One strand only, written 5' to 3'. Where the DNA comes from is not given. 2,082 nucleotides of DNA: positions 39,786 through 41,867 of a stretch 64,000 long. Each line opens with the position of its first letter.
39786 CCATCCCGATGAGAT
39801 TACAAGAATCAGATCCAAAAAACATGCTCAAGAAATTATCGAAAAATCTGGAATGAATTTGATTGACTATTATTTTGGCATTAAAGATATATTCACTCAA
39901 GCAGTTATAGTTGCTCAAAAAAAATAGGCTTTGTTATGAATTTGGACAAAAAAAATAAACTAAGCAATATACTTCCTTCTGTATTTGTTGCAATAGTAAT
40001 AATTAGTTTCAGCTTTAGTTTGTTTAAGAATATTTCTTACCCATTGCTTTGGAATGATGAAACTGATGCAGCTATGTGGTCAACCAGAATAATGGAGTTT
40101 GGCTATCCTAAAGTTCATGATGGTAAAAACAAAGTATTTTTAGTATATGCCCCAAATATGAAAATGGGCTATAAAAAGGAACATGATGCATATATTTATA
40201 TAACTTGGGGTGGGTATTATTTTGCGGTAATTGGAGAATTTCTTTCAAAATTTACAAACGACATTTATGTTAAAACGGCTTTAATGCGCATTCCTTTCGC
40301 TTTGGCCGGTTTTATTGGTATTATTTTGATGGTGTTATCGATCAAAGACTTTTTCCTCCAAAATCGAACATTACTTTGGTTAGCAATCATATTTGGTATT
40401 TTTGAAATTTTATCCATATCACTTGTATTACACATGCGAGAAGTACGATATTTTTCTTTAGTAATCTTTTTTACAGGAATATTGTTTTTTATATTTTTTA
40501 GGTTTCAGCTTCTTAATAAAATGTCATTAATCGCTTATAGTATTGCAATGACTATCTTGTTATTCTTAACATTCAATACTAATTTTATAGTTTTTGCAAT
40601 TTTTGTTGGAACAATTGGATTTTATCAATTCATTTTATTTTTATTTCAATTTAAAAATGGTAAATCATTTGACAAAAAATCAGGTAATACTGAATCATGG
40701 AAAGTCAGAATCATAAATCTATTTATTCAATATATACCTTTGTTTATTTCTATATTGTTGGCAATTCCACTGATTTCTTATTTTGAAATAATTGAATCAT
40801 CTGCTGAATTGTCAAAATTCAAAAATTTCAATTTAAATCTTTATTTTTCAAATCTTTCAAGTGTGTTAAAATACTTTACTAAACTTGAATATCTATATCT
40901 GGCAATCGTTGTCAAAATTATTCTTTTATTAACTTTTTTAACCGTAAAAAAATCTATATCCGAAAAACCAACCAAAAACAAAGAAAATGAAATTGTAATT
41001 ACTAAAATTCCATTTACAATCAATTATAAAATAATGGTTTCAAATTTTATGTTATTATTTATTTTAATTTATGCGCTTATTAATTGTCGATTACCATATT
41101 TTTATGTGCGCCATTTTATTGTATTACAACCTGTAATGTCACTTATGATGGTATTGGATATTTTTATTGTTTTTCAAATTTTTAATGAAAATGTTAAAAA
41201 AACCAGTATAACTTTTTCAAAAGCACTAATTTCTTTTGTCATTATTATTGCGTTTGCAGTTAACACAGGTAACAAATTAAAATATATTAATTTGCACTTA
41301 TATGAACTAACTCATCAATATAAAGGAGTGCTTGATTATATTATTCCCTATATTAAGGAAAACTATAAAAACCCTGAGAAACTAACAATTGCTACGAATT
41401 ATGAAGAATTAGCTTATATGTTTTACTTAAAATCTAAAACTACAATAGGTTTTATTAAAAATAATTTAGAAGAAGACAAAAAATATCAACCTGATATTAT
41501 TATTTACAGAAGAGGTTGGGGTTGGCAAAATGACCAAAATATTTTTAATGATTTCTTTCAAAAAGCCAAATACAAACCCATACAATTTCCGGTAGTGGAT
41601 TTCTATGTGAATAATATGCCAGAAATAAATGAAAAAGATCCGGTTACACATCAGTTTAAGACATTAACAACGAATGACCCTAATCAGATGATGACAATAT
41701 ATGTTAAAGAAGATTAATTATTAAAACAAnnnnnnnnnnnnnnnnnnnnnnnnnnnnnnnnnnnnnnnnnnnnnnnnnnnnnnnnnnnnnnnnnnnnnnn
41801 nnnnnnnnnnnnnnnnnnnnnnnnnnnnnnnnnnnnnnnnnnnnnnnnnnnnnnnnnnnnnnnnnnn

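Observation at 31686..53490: Large glycan locus built around GT-C-like membrane transferases and polyprenyl-phosphate sugar loading, with no Wzx, initiating PGT, Wzc or ABC exporter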

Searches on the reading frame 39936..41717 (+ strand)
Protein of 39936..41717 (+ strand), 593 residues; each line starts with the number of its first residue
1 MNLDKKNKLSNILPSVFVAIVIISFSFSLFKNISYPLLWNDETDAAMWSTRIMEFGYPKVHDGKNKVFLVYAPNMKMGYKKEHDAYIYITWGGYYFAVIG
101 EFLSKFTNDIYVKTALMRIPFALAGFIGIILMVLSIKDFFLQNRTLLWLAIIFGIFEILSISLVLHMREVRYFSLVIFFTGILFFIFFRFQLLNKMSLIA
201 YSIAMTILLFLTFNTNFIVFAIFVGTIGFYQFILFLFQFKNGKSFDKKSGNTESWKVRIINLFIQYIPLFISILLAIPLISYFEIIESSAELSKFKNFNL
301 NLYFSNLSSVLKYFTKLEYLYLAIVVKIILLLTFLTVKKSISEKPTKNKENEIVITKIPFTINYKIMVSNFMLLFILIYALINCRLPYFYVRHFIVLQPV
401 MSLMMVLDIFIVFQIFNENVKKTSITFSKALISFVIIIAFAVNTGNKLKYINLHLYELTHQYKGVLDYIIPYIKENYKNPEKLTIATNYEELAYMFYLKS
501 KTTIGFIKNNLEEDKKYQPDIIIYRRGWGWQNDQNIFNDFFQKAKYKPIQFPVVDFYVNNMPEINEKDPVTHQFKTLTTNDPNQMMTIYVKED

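Call 3: search_protein_families(library=pfam, proteins=[window:39936-41717:+], max_evalue=0.01)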
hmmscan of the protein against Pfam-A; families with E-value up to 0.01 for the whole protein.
window:39936-41717:+ (593 aa): 0 families

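Call 6: search_protein_families(library=ncbifam, proteins=[window:39936-41717:+], max_evalue=0.001)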
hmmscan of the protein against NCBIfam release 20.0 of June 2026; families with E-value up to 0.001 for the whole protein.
window:39936-41717:+ (593 aa): 0 families

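Call 16: find_homologous_proteins(query=window:39936-41717:+)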
Query window:39936-41717:+ (593 aa): 555 proteins with E <= 0.001 among 8000 candidates; the best 120 are listed.
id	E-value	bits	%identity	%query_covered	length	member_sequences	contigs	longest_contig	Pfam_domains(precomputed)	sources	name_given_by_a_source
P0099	0.0e+0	1286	100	100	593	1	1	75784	-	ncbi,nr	ncbi:MAG: hypothetical protein SFY32_03855 [Bacteroidota bacterium]|nr:hypothetical protein [Bactero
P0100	2.8e-166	573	48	98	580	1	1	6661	-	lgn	-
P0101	1.4e-150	521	46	99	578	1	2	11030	-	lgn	-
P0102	1.8e-147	511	45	99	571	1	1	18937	-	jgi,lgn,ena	-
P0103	9.7e-146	505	46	99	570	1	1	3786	-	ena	-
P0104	3.0e-144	500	45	98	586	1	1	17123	-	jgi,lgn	-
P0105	4.0e-141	490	42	99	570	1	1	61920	-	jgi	-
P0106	1.1e-136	475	42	97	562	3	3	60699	-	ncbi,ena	-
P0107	2.7e-134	467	43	95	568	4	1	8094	-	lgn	-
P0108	8.0e-133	463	45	95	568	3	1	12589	-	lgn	-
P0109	3.4e-130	454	41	96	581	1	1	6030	-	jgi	jgi:hypothetical protein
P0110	3.0e-127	444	41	99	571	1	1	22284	-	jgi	jgi:hypothetical protein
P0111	1.2e-124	436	40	95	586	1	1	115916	-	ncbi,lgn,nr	ncbi:MAG: hypothetical protein HY840_03415 [Bacteroidetes bacterium]|nr:hypothetical protein [Bacter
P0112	8.5e-124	433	42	99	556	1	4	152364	-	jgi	jgi:hypothetical protein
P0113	1.9e-122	428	42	97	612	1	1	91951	-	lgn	-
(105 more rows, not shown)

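Call 22: search_solved_structures(query=A2, max_evalue=10)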
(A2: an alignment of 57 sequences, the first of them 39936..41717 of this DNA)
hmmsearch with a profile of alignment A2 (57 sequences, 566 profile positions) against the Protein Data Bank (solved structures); distinct sequences matched with E-value up to 10: 3.
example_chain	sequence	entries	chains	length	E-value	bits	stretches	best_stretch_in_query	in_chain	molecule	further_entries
8qah_A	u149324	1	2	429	0.0034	19.3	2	210-330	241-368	sc-CC-8-58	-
9ik8_D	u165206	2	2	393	0.4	12.5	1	203-365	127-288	Somatostatin receptor type 1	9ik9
8xio_A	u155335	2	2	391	0.66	11.7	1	203-363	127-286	Somatostatin receptor type 1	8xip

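Call 24: find_encoding_contigs(protein=P0111, flank=10000, max_places=2)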
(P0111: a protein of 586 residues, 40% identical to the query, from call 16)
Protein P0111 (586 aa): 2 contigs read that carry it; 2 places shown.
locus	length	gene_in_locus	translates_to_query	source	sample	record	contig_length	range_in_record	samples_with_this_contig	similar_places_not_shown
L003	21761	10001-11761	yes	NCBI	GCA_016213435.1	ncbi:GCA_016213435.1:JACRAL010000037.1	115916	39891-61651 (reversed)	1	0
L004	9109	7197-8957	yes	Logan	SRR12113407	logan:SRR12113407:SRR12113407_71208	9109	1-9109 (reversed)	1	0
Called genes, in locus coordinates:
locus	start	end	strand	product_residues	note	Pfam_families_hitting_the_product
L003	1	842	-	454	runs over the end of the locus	PF00291:PALP, PF00571:CBS (faint)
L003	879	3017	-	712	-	-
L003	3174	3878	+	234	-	PF00535:Glycos_transf_2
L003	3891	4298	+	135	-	PF14667:Polysacc_synt_C, PF00190:Cupin_1 (faint), PF07883:Cupin_2 (weak)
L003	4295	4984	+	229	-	PF01370:Epimerase, PF04321:RmlD_sub_bind (faint)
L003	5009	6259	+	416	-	PF08421:Methyltransf_13, PF13489:Methyltransf_23, PF08484:Methyltransf_14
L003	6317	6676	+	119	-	PF00355:Rieske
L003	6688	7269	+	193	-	-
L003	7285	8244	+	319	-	PF00293:NUDIX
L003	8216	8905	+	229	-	PF01728:FtsJ (weak), PF13489:Methyltransf_23, PF05175:MTS (weak), PF06325:PrmA, PF13847:Methyltransf_31, PF08241:Methyltransf_11, PF08242:Methyltransf_12, PF13649:Methyltransf_25, +1 more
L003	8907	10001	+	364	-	PF01041:DegT_DnrJ_EryC1, PF00266:Aminotran_5 (faint)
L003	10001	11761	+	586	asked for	-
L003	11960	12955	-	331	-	PF12127:FloA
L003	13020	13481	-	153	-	-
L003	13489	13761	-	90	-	PF02617:ClpS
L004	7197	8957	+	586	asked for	-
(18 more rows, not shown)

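Call 36: predict_structure(alignment_id=A2)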
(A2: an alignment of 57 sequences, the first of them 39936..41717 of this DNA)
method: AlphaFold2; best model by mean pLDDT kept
length: 593 residues; sequences in the alignment: 57
mean_pLDDT: 90.7   pTM: 0.93
mean pLDDT of the five models: 90.7, 89.7, 89.7, 89.6, 89.1
residues with pLDDT >= 90: 459; 70-90: 82; 50-70: 39; < 50: 13
segments of 3 or more residues with pLDDT < 50: 1-4, 351-355
pLDDT, mean of each block of 10 residues (from residue 1): 56 94 97 93 96 98 93 87 96 98 97 98 98 97 95 97 94 97 98 96 98 98 98 90 57 80 94 98 95 94 95 92 97 89 57 58 95 98 94 95 98 90 84 94 90 93 94 98 96 97 91 95 83 83 97 83 55 88 95 93
secondary structure, 60 per line:
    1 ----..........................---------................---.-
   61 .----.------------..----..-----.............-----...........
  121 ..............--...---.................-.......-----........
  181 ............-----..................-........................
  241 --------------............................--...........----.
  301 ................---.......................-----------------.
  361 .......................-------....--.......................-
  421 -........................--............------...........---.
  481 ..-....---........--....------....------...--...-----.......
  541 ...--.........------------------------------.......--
elements in order: H5-30 H40-55 H92-104 H110-134 H143-159 H161-167 H173-192 H198-215 H217-240 H255-282 H285-295 H300-316 H320-342 H360-383 H391-394 H397-419 H422-445 H448-459 H466-476 E484-487 H491-498 E501-504 H511-514 E521-523 H534-543 E546-554 E585-591

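Call 40: fold_search(model_id=the predicted structure, library=pdb)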
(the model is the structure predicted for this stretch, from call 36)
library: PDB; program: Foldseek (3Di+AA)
matches with E <= 10: 103; with E <= 0.001: 11
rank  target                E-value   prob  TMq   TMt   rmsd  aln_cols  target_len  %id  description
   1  8pn9_A                5.2e-06  1.00  0.50  0.46   9.8       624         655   12  Structure of human oligosaccharyltransferase OST-A complex bound to NGI-1 (released 2024-05-08)
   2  8b6l_I                6.8e-06  1.00  0.45  0.40  19.7       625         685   12  Subtomogram average of the human Sec61-TRAP-OSTA-translocon (released 2022-12-07)
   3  8agb_A                7.5e-06  1.00  0.47  0.44  14.1       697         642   11  Structure of yeast oligosaccharylransferase complex with lipid-linked oligosaccharide bound (released 2022-12-07)
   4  7oci_F                1.9e-05  1.00  0.47  0.45  13.9       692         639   11  Cryo-EM structure of yeast Ost6p containing oligosaccharyltransferase complex (released 2022-02-16)
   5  9s6t_A                5.0e-05  1.00  0.46  0.55   9.3       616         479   12  Ternary cryo-EM structure of chicken ALG12 with Dol25-PP-GlcNAc2Man7, Dol25-P-Man, and Fab (released 2026-03-18)
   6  5ezm                  9.0e-05  1.00  0.43  0.47  11.3       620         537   11  Crystal Structure of ArnT from Cupriavidus metallidurans in the apo state (released 2016-02-17)
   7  6s7t_A                1.5e-04  1.00  0.48  0.41  17.2       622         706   12  Cryo-EM structure of human oligosaccharyltransferase complex OST-B (released 2019-12-18)
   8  5f15                  1.5e-04  1.00  0.43  0.46  11.5       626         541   10  Crystal Structure of ArnT from Cupriavidus metallidurans bound to Undecaprenyl phosphate (released 2016-02-17)
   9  9s6s_A                2.5e-04  1.00  0.48  0.51  10.1       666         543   10  Ternary cryo-EM structure of human ALG9 with Dol25-PP-GlcNAc2Man6, Dol25-P-Man and Fab (released 2026-03-18)
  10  9s6u_A                3.2e-04  1.00  0.47  0.50   9.8       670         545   10  Ternary cryo-EM structure of human ALG9 with Dol25-PP-GlcNAc2Man8, Dol25-P-Man and Fab (released 2026-03-18)
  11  5ogl_A                8.6e-04  1.00  0.38  0.33  10.1       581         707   14  Structure of bacterial oligosaccharyltransferase PglB in complex with an acceptor peptide and an lipid-linked oligosac (released 2017-10-25)
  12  6gxc_A                1.0e-03  1.00  0.40  0.35  11.0       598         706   14  Bacterial oligosaccharyltransferase PglB in complex with an inhibitory peptide and a reactive lipid-linked oligosaccha (released 2018-11-14)
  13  8if8_C                1.0e-03  1.00  0.39  0.39  15.7       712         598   10  Arabinosyltransferase AftA (released 2023-05-31)
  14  8if8_B                1.1e-03  1.00  0.43  0.41  14.5       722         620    9  Arabinosyltransferase AftA (released 2023-05-31)
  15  6p25_B                1.3e-03  1.00  0.29  0.25   6.1       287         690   17  Structure of S. cerevisiae protein O-mannosyltransferase Pmt1-Pmt2 complex bound to the sugar donor and a peptide acce (released 2019-07-10)
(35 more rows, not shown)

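Call 43: find_encoding_contigs(protein=P0105, flank=10000, max_places=1)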
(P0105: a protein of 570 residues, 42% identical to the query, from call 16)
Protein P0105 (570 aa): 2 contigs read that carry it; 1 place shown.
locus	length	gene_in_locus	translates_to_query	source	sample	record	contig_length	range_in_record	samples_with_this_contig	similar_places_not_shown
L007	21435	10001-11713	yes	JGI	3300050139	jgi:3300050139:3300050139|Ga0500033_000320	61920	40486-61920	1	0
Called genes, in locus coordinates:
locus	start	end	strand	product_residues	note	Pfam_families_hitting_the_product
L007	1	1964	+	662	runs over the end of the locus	PF01073:3Beta_HSD, PF01370:Epimerase, PF02719:Polysacc_synt_2 (faint), PF16363:GDP_Man_Dehyd, PF00535:Glycos_transf_2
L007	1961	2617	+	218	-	PF13489:Methyltransf_23, PF07021:MetW (weak), PF08241:Methyltransf_11, PF08242:Methyltransf_12, PF13649:Methyltransf_25, PF13847:Methyltransf_31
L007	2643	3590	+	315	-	PF08003:Methyltransf_9 (weak), PF13489:Methyltransf_23, PF07021:MetW (weak), PF08241:Methyltransf_11, PF08242:Methyltransf_12, PF13649:Methyltransf_25, PF13847:Methyltransf_31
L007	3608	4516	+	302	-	PF02779:Transket_pyr, PF02780:Transketolase_C (weak)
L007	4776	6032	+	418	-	PF08421:Methyltransf_13, PF13489:Methyltransf_23, PF08484:Methyltransf_14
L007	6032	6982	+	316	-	PF01370:Epimerase, PF04321:RmlD_sub_bind, PF16363:GDP_Man_Dehyd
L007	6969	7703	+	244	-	PF00535:Glycos_transf_2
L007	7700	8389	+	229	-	PF01209:Ubie_methyltran (weak), PF13489:Methyltransf_23 (weak), PF13847:Methyltransf_31, PF08241:Methyltransf_11, PF08242:Methyltransf_12, PF13649:Methyltransf_25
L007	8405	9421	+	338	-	PF01073:3Beta_HSD, PF01370:Epimerase, PF02719:Polysacc_synt_2 (weak), PF04321:RmlD_sub_bind, PF05368:NmrA (weak), PF16363:GDP_Man_Dehyd, PF07993:NAD_binding_4 (weak)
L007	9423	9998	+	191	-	PF00132:Hexapep (weak), PF14602:Hexapep_2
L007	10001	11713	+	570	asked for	-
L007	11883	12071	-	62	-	PF02416:TatA_B_E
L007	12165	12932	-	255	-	PF00081:Sod_Fe_N, PF02777:Sod_Fe_C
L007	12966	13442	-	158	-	PF25919:BSH_CusB (faint), PF25917:BSH_RND (faint), PF25984:BSH_YknX (faint), PF25973:BSH_CzcB (faint), PF00364:Biotin_lipoyl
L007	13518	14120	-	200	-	PF02577:BFN_dom, PF02151:UVR (weak)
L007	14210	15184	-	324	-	PF01012:ETF, PF00766:ETF_alpha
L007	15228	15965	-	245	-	PF01012:ETF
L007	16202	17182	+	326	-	PF02779:Transket_pyr, PF02780:Transketolase_C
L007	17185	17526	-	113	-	PF04977:DivIC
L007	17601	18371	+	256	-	PF03734:YkuD (weak)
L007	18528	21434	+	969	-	?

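Call 60: search_protein_representatives(alignment_id=A2)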
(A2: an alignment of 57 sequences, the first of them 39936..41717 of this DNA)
Query: 57 sequences, 566 profile positions. Proteins with E-value up to 0.001 (for the whole library): 1623; up to 1e-10: 937; up to 1e-30: 357. The best 150 are listed.
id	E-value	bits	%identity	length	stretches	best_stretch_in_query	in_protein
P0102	3.0e-234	795.3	-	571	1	5-565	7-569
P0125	3.0e-215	732.6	-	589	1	9-565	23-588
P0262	2.6e-209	713.0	-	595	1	8-565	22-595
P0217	1.1e-204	697.7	-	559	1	5-565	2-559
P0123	1.8e-204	697.0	-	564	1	3-565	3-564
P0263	1.8e-201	687.2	-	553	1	8-565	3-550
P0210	1.8e-199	680.5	-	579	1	5-564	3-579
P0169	4.3e-199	679.3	-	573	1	7-564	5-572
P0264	4.0e-198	676.1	-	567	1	10-565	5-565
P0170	3.6e-197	673.0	-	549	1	8-565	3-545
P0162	3.4e-196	669.7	-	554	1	5-565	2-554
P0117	3.7e-195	666.3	-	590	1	5-565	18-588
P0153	6.3e-193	658.9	-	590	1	8-565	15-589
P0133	3.7e-192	656.4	-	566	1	17-565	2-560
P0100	9.1e-191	651.8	-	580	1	11-565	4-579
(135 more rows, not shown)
